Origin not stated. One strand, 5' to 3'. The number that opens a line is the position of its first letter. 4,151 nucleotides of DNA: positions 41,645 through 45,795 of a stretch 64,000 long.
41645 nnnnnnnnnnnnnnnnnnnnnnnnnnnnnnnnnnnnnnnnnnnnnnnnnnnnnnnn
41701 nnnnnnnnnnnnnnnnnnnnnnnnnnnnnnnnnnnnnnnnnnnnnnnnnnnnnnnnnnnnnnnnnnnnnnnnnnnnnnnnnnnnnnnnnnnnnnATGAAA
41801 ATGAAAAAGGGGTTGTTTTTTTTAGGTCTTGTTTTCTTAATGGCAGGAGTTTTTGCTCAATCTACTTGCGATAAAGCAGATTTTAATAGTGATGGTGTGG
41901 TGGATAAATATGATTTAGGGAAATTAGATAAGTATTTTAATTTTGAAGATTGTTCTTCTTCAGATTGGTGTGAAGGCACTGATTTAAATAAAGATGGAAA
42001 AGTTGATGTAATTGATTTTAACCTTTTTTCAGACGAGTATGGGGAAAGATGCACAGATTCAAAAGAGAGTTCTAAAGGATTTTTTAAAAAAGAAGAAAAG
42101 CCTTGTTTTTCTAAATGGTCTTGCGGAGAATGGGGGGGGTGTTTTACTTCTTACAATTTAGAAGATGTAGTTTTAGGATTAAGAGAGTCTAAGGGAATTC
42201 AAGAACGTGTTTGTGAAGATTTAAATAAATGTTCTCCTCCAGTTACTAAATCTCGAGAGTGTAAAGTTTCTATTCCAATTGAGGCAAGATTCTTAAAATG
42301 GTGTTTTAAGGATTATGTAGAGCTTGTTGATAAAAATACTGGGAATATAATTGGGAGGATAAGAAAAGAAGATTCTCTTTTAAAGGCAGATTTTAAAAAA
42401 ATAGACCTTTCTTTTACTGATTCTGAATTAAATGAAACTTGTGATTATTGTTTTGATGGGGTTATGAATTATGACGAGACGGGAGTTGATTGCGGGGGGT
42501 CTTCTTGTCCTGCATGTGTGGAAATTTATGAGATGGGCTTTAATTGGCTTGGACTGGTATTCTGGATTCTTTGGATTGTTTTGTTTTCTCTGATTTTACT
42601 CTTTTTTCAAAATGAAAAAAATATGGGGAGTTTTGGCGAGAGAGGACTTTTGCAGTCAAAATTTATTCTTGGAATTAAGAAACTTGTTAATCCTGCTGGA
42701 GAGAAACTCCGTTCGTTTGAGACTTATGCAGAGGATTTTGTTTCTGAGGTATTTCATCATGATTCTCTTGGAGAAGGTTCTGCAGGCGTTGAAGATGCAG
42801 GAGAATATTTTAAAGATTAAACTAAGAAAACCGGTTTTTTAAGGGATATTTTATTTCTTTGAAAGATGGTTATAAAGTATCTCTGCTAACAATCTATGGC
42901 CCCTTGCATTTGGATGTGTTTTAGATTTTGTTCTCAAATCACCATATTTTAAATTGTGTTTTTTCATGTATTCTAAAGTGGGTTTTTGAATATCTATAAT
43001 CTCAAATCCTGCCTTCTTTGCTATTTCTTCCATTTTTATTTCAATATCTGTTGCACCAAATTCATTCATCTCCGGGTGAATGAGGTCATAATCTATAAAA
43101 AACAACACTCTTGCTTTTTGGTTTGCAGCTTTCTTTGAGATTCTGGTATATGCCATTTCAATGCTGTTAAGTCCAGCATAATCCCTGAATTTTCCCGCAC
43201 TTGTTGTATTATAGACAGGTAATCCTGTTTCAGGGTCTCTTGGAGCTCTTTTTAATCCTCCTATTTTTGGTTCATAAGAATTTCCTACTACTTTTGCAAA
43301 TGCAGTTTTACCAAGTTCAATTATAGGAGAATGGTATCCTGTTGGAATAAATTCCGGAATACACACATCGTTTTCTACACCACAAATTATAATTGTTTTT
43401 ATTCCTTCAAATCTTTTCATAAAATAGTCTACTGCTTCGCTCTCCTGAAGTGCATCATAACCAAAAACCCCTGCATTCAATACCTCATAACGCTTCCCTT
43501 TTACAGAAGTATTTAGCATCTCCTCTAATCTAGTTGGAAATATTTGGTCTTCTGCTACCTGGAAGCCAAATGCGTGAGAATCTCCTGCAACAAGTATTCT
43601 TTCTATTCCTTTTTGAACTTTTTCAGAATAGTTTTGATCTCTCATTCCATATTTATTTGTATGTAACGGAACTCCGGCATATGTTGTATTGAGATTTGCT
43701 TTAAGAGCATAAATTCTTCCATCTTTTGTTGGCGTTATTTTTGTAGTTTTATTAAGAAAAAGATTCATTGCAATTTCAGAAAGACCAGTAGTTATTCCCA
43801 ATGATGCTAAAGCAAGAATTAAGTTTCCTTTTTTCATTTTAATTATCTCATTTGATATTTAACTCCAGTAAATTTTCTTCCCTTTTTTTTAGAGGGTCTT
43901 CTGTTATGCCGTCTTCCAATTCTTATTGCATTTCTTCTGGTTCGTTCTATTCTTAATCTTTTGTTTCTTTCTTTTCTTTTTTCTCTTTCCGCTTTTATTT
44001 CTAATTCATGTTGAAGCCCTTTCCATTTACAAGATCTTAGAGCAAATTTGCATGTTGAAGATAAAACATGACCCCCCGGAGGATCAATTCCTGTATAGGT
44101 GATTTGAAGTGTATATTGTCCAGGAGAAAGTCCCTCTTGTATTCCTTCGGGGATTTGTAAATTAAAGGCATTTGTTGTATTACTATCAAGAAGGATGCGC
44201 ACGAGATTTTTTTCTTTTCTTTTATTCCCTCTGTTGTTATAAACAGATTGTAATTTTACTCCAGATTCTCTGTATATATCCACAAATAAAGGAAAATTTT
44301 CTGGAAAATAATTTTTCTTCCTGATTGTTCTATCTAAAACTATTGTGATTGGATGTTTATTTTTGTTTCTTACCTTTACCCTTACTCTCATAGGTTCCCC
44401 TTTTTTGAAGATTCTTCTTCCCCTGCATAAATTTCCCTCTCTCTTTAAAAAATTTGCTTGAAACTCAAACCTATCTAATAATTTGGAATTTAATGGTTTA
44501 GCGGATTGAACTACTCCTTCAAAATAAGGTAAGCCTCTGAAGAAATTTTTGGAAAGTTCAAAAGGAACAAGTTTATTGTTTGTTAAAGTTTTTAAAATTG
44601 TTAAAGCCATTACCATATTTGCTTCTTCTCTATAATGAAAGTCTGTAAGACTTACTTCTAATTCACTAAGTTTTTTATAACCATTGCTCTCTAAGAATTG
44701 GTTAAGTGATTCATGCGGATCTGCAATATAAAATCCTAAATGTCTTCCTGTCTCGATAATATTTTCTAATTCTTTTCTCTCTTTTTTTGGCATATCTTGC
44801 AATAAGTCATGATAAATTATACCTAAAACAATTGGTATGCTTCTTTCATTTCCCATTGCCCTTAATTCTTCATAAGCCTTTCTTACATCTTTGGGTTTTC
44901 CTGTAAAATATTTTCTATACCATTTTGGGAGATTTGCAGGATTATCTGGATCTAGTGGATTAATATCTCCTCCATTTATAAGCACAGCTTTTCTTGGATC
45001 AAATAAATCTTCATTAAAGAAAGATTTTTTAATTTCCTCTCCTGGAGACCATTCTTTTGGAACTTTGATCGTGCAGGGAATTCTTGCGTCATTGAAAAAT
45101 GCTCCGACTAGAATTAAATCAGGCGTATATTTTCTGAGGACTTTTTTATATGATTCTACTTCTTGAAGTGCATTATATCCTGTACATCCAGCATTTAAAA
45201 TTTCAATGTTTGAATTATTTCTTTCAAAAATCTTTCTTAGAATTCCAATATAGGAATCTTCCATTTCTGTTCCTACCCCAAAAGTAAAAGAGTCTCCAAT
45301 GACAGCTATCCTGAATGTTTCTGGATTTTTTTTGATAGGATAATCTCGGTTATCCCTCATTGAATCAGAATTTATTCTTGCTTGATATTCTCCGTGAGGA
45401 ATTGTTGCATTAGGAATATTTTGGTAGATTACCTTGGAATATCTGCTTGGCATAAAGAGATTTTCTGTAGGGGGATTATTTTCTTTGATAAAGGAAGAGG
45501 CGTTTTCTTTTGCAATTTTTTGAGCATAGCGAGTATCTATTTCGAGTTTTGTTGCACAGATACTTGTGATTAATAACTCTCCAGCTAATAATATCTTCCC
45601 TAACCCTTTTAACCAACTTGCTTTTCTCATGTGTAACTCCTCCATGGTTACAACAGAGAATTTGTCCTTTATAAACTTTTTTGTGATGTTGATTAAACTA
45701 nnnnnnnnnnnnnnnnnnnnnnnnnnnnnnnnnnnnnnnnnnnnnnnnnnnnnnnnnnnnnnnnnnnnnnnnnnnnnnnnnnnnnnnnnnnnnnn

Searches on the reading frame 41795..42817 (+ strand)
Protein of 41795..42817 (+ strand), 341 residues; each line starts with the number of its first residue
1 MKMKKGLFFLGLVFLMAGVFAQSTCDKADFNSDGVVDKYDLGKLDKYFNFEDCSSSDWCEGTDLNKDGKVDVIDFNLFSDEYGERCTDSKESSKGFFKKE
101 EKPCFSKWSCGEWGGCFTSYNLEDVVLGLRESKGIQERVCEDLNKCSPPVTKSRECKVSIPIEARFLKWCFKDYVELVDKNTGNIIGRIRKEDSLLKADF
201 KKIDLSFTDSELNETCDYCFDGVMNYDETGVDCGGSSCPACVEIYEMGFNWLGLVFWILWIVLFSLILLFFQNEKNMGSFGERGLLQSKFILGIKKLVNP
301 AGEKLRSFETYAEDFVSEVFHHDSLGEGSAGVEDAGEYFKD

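Call 83: search_protein_families(library=pfam, max_evalue=0.0001, proteins=[window:41795-42817:+])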
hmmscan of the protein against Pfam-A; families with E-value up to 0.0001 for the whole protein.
window:41795-42817:+ (341 aa): 1 family
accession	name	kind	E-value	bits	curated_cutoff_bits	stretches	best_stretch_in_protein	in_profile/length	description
PF00404.24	Dockerin_1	-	1.1e-07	32.4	22.9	1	28-77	2-51/57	Dockerin type I domain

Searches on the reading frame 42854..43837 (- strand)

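Call 83: search_protein_families(library=pfam, max_evalue=0.0001, proteins=[window:42854-43837:-])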
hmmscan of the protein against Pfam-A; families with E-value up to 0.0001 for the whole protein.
window:42854-43837:- (328 aa): 1 family
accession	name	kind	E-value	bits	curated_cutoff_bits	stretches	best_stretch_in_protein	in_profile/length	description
PF13472.12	Lipase_GDSL_2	-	1.2e-06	29.6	32.9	1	84-316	2-178/178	GDSL-like Lipase/Acylhydrolase family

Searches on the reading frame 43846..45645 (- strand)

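Call 83: search_protein_families(library=pfam, max_evalue=0.0001, proteins=[window:43846-45645:-])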
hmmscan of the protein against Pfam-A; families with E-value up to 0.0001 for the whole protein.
window:43846-45645:- (600 aa): 1 family
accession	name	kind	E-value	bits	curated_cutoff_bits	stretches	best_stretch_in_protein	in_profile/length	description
PF13472.12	Lipase_GDSL_2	-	6.8e-06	27.1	32.9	1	115-194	1-82/178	GDSL-like Lipase/Acylhydrolase family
